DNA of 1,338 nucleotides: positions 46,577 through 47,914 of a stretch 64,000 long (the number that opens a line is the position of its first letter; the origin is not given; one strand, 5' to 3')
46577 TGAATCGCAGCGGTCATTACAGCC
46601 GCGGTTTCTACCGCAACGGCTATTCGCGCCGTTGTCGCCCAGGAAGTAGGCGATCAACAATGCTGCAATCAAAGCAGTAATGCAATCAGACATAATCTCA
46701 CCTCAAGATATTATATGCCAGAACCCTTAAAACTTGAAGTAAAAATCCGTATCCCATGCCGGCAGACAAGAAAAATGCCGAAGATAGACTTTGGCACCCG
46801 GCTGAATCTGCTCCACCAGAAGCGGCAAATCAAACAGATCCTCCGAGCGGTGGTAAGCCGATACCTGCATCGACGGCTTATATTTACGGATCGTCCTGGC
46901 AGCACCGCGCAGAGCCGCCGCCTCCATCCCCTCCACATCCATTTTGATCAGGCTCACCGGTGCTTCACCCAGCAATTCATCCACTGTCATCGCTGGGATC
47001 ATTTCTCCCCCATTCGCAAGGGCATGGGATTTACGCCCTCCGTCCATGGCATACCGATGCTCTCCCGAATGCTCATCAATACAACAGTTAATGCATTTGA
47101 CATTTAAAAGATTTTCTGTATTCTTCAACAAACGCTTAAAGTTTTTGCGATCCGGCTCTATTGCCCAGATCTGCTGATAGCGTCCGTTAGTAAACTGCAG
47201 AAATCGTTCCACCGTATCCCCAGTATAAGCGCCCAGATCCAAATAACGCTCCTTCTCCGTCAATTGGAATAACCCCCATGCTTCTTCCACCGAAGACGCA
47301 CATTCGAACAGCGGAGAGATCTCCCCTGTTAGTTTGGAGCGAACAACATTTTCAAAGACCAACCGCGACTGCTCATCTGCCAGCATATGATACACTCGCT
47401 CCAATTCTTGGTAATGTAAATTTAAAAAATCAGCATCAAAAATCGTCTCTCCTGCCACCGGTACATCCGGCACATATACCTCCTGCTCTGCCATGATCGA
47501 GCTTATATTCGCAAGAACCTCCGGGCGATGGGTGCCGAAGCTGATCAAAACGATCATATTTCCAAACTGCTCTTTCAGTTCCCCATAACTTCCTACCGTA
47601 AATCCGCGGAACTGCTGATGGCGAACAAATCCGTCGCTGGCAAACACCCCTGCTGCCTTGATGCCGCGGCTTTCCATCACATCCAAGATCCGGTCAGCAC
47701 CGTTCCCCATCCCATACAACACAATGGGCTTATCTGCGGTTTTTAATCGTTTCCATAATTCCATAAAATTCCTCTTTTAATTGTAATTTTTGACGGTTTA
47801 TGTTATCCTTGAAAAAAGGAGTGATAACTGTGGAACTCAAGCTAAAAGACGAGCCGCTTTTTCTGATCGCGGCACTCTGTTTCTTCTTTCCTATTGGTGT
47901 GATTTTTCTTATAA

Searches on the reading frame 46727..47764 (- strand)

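Call 33: search_protein_families(library=pfam, proteins=[window:46727-47764:-], max_evalue=0.001)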
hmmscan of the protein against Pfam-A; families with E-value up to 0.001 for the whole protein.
window:46727-47764:- (345 aa): 1 family
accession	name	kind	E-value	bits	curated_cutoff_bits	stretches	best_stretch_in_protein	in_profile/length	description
PF05050.19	Methyltransf_21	-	4.3e-13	50.2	22.7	1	176-307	1-152/173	Methyltransferase FkbM domain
